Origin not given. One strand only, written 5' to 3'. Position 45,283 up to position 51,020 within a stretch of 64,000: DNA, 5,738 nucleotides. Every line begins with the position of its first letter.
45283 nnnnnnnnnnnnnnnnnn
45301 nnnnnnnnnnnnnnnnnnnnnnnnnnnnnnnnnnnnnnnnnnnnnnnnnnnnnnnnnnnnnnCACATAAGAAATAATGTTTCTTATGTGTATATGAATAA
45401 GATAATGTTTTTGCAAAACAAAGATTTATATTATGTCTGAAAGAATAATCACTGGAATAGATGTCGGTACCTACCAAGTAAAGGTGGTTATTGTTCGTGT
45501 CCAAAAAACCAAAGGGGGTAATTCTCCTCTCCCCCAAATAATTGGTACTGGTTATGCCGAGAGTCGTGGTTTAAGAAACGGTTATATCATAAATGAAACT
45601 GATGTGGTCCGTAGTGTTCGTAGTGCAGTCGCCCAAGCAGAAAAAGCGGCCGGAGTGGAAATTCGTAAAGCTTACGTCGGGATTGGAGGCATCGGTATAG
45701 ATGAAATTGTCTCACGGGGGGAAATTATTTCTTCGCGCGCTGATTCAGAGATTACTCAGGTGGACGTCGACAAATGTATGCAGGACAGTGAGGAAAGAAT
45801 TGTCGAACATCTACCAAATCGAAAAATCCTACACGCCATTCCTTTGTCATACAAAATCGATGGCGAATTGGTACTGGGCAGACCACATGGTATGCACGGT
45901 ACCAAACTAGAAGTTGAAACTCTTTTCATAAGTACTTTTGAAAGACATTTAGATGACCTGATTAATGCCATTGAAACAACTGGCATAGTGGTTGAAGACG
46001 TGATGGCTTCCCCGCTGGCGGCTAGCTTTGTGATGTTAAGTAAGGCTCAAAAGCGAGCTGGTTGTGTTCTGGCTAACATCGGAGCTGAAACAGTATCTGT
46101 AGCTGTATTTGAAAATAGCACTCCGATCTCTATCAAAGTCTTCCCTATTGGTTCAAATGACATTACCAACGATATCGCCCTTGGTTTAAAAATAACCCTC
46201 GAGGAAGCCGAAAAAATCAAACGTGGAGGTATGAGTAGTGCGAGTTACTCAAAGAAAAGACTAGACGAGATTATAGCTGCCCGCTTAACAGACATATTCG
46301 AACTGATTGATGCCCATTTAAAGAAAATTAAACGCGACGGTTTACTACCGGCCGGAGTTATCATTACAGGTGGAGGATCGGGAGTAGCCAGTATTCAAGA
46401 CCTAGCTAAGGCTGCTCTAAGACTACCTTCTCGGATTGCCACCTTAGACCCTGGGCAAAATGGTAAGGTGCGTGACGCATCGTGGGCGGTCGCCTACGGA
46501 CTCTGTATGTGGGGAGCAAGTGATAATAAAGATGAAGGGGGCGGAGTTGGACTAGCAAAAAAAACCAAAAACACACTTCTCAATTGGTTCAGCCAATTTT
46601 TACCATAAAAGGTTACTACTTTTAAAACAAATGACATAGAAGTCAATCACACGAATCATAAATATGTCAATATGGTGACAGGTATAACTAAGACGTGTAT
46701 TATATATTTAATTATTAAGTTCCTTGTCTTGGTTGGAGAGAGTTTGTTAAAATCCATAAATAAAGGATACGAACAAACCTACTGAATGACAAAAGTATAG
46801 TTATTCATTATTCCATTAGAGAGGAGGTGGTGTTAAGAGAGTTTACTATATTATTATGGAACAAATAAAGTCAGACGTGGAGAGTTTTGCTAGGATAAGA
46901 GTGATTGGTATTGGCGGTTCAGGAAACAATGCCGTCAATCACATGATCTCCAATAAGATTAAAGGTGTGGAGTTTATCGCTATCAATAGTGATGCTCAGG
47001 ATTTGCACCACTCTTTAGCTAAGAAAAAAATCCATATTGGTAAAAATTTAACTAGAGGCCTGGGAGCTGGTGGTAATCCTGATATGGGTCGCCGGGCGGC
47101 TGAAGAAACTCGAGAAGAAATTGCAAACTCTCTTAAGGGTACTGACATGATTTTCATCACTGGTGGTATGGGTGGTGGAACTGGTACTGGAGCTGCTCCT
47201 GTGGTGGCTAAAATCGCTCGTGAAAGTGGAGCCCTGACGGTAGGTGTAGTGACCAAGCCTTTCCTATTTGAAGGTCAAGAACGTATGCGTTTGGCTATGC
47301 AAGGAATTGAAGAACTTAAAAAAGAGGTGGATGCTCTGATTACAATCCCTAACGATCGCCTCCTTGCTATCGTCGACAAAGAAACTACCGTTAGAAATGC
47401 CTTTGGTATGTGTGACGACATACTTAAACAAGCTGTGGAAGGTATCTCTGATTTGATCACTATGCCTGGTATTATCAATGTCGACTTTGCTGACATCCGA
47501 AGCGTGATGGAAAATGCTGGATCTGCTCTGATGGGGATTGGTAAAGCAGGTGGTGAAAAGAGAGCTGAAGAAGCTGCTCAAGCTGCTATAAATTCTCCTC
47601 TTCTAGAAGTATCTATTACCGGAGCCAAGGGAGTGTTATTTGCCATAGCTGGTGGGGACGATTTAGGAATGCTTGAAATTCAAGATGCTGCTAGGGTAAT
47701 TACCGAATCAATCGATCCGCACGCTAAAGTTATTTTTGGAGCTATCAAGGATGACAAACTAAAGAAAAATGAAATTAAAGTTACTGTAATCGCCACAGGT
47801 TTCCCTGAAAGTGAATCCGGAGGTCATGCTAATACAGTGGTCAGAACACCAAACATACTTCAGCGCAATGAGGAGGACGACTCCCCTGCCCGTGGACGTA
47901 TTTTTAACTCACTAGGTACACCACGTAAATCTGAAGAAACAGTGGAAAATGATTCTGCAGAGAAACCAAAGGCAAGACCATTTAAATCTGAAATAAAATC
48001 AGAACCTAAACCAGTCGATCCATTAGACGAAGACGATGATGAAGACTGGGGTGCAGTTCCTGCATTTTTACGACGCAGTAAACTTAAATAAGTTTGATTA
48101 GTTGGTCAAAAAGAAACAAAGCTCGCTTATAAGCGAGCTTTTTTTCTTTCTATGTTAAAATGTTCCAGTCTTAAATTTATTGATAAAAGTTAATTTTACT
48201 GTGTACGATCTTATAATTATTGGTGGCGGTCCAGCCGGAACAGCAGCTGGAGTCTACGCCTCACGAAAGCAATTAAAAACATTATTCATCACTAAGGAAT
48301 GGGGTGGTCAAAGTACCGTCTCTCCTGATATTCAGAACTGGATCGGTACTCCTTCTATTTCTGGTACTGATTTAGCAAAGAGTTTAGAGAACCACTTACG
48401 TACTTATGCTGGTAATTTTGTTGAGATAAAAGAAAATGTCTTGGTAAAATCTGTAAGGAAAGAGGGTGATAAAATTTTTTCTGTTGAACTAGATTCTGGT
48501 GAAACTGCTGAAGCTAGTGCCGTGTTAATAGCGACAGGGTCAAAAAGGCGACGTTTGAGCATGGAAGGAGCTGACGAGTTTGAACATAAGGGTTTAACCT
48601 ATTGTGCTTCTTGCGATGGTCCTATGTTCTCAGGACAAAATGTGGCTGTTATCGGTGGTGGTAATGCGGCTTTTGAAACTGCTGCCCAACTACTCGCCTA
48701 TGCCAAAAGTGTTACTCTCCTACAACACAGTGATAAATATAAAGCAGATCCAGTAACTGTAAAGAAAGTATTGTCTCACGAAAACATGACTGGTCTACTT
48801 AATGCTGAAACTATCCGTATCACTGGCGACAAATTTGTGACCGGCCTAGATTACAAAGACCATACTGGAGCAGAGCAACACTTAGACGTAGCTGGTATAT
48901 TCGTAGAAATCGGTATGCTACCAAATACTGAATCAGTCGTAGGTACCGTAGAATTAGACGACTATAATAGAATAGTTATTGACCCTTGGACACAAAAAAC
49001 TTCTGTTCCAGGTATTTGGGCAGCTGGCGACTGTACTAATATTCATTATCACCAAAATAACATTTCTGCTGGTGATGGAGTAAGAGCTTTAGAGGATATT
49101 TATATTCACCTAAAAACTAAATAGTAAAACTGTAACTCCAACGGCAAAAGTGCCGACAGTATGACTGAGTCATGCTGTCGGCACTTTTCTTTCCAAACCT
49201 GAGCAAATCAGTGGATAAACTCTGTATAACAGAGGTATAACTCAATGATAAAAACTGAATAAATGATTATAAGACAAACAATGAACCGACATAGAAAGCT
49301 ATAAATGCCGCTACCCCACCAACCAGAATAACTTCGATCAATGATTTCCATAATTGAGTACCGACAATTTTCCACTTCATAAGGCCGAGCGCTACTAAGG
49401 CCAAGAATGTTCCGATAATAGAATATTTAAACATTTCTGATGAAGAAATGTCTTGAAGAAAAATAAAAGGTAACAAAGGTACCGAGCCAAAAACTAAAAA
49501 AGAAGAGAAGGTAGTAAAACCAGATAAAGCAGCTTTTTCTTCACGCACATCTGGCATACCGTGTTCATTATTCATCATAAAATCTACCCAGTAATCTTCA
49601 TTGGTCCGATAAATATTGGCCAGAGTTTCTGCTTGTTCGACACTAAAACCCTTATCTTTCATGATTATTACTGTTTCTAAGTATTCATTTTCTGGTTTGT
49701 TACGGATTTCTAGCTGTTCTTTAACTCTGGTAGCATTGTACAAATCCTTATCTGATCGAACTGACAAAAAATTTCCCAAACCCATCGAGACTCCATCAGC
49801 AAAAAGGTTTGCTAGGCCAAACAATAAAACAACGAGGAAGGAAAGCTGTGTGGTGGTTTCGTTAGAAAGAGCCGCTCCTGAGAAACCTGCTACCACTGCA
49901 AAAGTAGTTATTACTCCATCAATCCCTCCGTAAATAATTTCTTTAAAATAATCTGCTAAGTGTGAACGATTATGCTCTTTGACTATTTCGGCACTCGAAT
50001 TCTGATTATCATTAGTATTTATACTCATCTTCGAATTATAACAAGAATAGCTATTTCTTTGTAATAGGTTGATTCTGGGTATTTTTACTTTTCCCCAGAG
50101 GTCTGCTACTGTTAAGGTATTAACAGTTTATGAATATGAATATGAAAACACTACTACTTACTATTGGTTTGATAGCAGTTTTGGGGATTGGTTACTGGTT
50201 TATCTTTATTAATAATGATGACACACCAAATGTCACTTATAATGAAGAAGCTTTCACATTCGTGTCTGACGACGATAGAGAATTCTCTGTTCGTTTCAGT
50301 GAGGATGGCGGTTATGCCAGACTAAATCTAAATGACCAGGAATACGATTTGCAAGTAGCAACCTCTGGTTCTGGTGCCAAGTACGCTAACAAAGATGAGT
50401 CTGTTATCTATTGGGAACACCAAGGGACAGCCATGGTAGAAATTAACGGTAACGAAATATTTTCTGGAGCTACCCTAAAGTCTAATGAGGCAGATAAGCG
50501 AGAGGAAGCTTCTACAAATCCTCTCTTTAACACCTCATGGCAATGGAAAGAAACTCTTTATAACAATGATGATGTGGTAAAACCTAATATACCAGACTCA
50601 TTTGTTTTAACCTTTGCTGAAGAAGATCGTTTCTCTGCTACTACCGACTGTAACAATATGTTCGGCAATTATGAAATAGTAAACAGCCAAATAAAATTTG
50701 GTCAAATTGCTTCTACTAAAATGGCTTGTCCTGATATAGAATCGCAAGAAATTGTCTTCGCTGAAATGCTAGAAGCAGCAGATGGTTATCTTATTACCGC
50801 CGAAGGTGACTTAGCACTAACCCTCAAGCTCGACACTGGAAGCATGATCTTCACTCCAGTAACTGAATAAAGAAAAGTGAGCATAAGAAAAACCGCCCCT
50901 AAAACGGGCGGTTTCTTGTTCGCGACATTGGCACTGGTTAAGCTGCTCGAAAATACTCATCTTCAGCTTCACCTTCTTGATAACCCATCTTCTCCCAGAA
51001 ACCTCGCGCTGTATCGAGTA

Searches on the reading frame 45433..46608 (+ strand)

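Call 10: search_protein_families(library=pfam, proteins=[window:45433-46608:+], max_evalue=0.001)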
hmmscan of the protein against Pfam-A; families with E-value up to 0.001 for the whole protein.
window:45433-46608:+ (391 aa): 3 families
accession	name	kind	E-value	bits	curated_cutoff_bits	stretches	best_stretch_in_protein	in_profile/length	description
PF14450.12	FtsA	-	4.7e-24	85.6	31.8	1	212-356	1-127/127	Cell division protein FtsA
PF02491.25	SHS2_FTSA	-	1.3e-13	51.6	25.4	1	93-166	8-78/79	SHS2 domain inserted in FTSA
PF11104.14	PilM_2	-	5.3e-09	35.9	27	1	162-337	127-306/340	Type IV pilus assembly protein PilM;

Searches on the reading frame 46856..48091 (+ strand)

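Call 10: search_protein_families(library=pfam, proteins=[window:46856-48091:+], max_evalue=0.001)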
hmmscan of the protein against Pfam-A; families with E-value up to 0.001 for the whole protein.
window:46856-48091:+ (411 aa): 2 families
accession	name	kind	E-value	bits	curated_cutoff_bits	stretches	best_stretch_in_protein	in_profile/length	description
PF00091.31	Tubulin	-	9.5e-52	176.5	33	1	14-173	2-189/190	Tubulin/FtsZ family, GTPase domain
PF12327.13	FtsZ_C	-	3.6e-32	111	27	1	222-316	1-94/95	FtsZ family, C-terminal domain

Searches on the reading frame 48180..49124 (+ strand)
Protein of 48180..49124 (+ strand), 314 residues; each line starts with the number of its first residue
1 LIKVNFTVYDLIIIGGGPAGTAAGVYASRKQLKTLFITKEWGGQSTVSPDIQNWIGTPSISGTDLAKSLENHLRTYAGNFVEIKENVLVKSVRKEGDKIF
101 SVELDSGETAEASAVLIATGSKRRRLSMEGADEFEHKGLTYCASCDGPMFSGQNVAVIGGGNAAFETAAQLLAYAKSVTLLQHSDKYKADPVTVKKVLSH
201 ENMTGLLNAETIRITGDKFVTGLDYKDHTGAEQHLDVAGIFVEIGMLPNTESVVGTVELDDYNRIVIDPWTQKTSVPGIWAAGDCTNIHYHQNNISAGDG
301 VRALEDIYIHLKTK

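Call 10: search_protein_families(library=pfam, proteins=[window:48180-49124:+], max_evalue=0.001)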
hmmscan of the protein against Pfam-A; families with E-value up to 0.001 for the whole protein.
window:48180-49124:+ (314 aa): 9 families
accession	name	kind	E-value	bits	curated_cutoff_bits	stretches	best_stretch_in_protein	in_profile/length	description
PF07992.20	Pyr_redox_2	-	1.5e-43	149.8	26.1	1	9-294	1-287/291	Pyridine nucleotide-disulphide oxidoreductase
PF13738.12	Pyr_redox_3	-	1.7e-25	90.4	30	1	70-283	84-305/305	Pyridine nucleotide-disulphide oxidoreductase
PF03486.20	HI0933_like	-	5e-11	43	50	0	75-122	118-165/244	HI0933-like protein Rossmann domain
PF01134.28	GIDA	-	1.3e-09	38.1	22.1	0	10-41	1-32/391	Glucose inhibited division protein A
PF00890.30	FAD_binding_2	-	4.8e-09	36.3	20.4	0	10-45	1-38/414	FAD binding domain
PF00070.33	Pyr_redox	-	1.1e-08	35.8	22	1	154-218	1-70/82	Pyridine nucleotide-disulphide oxidoreductase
PF12831.13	FAD_oxidored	-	4.3e-08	33.3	27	1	10-62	1-59/416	FAD dependent oxidoreductase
PF01266.30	DAO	-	5e-07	30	27.9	0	10-44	1-36/353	FAD dependent oxidoreductase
PF05834.18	Lycopene_cycl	-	0.00017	21.2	23.4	0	10-37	1-30/380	Lycopene cyclase protein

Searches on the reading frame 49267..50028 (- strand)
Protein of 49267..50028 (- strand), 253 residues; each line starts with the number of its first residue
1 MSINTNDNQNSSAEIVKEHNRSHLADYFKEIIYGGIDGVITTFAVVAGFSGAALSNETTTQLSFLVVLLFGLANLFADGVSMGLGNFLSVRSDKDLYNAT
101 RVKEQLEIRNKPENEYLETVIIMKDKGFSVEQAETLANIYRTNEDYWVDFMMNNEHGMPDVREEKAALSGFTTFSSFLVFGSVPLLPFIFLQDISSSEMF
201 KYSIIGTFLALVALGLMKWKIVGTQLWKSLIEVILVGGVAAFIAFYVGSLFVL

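Call 10: search_protein_families(library=pfam, proteins=[window:49267-50028:-], max_evalue=0.001)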
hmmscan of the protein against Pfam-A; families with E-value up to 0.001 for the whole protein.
window:49267-50028:- (253 aa): 1 family
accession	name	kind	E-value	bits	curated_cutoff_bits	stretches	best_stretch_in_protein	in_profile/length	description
PF01988.24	VIT1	-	1.7e-57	195.1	28.1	1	29-248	2-213/214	VIT family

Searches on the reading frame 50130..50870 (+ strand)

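Call 10: search_protein_families(library=pfam, proteins=[window:50130-50870:+], max_evalue=0.001)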
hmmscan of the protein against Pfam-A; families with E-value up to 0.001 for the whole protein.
window:50130-50870:+ (246 aa): 2 families
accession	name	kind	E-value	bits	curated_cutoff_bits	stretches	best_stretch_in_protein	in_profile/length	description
PF03724.22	META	-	4.5e-19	68.9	24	1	131-237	3-102/109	META domain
PF09864.15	MliC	-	3.1e-12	46.7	22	1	47-109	4-64/67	Membrane-bound lysozyme-inhibitor of c-type lysozyme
